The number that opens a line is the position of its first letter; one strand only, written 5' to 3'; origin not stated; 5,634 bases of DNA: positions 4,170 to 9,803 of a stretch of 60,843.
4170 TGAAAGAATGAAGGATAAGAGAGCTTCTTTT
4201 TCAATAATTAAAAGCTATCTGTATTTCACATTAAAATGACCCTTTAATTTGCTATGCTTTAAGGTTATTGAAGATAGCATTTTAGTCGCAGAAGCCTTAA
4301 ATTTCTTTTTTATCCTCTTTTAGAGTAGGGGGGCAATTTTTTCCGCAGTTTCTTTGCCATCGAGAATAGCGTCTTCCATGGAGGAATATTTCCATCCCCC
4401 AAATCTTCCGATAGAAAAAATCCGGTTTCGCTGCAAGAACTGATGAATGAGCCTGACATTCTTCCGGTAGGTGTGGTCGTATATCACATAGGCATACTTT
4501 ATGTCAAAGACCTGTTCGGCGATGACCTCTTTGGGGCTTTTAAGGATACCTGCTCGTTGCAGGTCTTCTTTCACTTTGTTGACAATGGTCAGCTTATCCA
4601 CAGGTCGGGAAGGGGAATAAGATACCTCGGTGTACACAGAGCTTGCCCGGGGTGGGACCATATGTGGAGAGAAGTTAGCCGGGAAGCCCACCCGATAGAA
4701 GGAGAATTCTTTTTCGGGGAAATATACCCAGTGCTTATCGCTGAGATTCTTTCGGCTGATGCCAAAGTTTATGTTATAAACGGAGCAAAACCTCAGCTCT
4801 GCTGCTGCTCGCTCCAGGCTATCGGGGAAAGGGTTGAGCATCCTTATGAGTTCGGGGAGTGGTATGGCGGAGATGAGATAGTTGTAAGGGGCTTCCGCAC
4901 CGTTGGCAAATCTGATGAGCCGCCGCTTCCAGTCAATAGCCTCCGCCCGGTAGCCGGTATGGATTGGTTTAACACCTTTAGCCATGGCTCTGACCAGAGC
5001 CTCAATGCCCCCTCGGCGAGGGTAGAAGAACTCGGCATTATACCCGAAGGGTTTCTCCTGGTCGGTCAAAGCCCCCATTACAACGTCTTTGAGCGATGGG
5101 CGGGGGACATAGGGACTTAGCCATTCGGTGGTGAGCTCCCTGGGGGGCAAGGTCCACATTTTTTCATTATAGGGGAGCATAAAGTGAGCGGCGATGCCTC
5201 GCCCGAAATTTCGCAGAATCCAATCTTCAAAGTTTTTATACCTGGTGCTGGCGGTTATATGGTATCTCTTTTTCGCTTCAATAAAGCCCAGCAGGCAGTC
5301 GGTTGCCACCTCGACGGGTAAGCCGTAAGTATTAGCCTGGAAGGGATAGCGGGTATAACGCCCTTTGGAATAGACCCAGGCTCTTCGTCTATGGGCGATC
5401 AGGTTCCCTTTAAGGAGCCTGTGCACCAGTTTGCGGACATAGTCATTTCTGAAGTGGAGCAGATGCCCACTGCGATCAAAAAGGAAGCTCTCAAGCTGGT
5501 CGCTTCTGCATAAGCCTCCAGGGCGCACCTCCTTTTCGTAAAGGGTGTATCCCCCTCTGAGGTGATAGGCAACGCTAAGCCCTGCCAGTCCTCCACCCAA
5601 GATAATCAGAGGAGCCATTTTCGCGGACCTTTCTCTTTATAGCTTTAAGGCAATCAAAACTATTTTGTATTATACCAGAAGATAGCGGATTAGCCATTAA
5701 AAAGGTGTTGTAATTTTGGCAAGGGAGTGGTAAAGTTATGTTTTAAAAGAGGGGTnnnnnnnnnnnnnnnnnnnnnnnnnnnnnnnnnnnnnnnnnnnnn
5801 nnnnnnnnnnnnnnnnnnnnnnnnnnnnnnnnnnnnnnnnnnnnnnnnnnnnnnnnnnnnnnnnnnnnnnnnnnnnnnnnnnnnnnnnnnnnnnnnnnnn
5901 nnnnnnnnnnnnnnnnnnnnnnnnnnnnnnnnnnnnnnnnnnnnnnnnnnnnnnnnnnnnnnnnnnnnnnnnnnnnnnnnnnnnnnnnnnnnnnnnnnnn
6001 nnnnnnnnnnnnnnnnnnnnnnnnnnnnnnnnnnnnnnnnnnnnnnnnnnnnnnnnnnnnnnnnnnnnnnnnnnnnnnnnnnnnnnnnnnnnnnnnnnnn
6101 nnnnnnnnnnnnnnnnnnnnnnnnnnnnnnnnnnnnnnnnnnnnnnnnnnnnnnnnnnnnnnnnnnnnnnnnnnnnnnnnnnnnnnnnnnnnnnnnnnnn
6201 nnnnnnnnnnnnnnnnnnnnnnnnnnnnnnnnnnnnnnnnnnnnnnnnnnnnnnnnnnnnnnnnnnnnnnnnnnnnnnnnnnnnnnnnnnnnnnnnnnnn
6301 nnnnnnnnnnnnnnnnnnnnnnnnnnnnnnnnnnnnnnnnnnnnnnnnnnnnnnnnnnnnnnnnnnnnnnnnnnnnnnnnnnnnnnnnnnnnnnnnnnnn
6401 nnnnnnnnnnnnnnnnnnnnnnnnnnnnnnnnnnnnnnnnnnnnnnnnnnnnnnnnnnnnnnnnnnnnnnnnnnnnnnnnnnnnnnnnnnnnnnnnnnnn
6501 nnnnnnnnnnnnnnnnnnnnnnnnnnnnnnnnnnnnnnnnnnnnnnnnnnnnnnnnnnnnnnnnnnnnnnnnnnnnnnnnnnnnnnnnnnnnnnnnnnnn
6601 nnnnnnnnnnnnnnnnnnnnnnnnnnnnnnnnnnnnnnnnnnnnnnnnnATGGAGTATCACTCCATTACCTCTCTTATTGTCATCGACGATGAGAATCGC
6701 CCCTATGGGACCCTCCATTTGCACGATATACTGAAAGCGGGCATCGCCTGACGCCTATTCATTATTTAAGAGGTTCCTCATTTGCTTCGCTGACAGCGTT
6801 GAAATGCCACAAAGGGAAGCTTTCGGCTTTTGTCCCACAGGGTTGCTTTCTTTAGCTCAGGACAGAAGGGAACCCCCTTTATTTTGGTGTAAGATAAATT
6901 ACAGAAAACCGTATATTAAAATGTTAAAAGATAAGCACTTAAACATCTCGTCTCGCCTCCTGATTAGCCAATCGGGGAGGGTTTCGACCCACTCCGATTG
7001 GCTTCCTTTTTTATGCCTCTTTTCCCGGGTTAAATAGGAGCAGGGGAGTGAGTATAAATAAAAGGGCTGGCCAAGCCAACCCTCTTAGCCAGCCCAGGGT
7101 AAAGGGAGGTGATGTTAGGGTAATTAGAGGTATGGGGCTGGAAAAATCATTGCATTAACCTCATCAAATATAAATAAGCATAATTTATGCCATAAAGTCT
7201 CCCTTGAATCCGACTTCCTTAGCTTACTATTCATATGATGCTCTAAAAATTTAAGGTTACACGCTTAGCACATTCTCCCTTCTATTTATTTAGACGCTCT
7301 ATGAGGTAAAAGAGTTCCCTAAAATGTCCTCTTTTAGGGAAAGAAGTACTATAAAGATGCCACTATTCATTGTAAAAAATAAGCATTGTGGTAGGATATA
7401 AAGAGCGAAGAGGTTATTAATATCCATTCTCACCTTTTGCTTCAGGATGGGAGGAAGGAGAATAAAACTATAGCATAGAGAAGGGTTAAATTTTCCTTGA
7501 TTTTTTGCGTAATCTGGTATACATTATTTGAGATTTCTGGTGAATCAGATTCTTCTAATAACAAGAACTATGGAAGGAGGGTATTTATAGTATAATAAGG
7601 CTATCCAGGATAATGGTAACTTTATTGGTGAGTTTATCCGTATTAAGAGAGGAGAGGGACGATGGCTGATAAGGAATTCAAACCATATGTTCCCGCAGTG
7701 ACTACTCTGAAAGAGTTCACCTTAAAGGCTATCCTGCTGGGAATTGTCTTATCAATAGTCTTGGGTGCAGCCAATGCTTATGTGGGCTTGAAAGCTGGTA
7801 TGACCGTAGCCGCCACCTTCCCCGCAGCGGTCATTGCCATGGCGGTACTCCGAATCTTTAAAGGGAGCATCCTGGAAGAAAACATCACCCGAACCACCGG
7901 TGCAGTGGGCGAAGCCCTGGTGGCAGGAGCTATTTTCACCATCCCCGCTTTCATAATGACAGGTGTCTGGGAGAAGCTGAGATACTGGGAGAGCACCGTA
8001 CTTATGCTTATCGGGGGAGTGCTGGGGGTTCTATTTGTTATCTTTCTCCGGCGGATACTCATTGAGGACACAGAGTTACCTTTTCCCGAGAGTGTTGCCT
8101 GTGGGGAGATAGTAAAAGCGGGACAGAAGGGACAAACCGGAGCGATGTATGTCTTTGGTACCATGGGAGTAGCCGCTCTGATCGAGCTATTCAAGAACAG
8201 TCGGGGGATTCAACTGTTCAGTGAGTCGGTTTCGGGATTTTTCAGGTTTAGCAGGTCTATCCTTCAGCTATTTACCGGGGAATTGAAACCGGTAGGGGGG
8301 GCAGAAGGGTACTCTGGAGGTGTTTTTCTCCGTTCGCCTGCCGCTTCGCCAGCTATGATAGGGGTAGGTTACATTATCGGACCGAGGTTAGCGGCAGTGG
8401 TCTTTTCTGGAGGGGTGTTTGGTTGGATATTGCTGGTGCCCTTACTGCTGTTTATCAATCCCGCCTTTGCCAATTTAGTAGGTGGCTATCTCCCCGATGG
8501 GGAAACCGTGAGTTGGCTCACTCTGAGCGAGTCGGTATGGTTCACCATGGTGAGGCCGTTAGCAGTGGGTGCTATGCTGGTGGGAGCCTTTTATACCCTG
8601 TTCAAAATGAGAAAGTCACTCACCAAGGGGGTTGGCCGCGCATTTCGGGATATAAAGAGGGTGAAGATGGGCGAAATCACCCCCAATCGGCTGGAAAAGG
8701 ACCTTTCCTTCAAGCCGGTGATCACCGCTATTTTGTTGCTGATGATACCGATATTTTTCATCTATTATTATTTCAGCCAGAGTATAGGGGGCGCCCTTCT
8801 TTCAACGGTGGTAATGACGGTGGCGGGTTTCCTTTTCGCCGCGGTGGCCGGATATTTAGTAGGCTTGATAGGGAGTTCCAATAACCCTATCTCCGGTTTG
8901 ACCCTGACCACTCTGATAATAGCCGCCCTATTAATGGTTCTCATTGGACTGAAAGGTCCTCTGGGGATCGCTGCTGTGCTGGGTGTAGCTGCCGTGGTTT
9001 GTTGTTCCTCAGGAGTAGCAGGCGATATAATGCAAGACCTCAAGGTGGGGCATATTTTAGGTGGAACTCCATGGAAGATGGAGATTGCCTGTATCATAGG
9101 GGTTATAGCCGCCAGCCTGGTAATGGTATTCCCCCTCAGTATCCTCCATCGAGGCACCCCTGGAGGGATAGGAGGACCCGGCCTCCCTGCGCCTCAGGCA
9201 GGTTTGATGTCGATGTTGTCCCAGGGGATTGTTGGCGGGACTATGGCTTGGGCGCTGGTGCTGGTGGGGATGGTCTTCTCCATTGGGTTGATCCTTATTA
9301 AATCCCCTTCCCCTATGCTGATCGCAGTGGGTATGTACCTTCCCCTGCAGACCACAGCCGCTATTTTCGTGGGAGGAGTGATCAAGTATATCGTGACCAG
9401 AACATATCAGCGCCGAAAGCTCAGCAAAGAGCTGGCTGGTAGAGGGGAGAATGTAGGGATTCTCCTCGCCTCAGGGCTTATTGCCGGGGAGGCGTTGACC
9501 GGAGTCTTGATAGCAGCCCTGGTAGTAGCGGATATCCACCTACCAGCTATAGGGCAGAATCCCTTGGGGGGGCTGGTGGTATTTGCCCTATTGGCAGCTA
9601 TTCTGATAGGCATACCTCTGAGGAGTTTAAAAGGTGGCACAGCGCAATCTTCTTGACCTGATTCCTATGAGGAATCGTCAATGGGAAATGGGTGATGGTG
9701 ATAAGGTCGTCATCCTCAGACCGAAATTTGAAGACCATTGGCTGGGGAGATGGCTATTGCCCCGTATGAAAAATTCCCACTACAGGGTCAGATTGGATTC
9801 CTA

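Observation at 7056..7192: Candidate sigma54-dependent sRNA carrying a near-perfect anti-Shine-Dalgarno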

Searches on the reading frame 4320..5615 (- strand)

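Call 59: search_protein_families(library=pfam, proteins=[window:4320-5615:-], max_evalue=0.01)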
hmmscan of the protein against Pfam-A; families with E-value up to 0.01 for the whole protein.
window:4320-5615:- (431 aa): 3 families
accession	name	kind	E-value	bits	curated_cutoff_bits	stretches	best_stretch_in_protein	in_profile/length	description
PF01593.30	Amino_oxidase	-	3.3e-21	76.5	19.8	1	10-427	1-442/443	Flavin containing amine oxidoreductase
PF13450.12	NAD_binding_8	-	8.8e-09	36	21.9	1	5-67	1-68/68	NAD(P)-binding Rossmann-like domain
PF01266.30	DAO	-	0.00032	20.8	27.9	1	4-33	3-35/353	FAD dependent oxidoreductase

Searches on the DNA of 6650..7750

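Call 5: search_rna_families(source=window, start=6650, end=7750, threshold=evalue, max_evalue=10)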
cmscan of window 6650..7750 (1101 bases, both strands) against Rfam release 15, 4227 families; matches with E-value up to 10: 4.
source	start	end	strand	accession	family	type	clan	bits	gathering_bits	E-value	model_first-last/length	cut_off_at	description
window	7307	7397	-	RF02846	Ref84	Gene; antisense;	-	22.5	52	3.7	1-87/87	no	Enterococcus sRNA 84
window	7054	7143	-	RF01489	sbrA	Gene; sRNA;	-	19.9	45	0.31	1-71/71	no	Listeria sRNA sbrA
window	7443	7582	+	RF02045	CDKN2B-AS_3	Gene; lncRNA;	-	19.9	50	7.4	1-144/144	no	CDKN2B antisense RNA 1 convserved region 3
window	7624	7674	+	RF01125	sR4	Gene; snRNA; snoRNA; CD-box;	-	14.9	50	1.5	1-56/56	no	Small nucleolar RNA sR4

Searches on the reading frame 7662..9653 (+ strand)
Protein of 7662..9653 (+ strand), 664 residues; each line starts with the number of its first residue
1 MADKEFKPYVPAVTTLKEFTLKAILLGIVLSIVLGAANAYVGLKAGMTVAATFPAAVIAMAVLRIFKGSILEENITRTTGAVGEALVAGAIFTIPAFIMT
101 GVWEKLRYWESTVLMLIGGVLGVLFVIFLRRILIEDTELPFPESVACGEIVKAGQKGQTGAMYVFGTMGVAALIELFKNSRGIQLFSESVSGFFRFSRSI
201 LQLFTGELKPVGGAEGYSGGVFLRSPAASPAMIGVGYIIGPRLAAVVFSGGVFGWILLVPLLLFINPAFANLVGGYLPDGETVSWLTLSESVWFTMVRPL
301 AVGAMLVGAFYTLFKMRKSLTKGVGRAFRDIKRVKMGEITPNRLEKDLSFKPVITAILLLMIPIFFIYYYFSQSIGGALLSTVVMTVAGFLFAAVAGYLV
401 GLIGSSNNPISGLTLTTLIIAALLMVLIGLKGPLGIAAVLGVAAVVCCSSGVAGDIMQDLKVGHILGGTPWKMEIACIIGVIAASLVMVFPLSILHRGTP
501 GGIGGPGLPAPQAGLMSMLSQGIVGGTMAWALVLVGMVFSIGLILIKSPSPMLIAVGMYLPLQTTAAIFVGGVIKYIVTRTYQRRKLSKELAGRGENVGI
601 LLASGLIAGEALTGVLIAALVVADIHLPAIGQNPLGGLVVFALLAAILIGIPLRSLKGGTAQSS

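Call 59: search_protein_families(library=pfam, proteins=[window:7662-9653:+], max_evalue=0.01)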
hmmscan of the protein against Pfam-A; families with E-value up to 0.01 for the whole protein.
window:7662-9653:+ (664 aa): 2 families
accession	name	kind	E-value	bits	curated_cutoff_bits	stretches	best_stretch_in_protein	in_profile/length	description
PF03169.20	OPT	-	1e-89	302.3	25.8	1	18-621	1-623/623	OPT oligopeptide transporter protein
PF20122.4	DUF6512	-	0.00054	20.4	26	1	342-428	76-159/181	Family of unknown function (DUF6512)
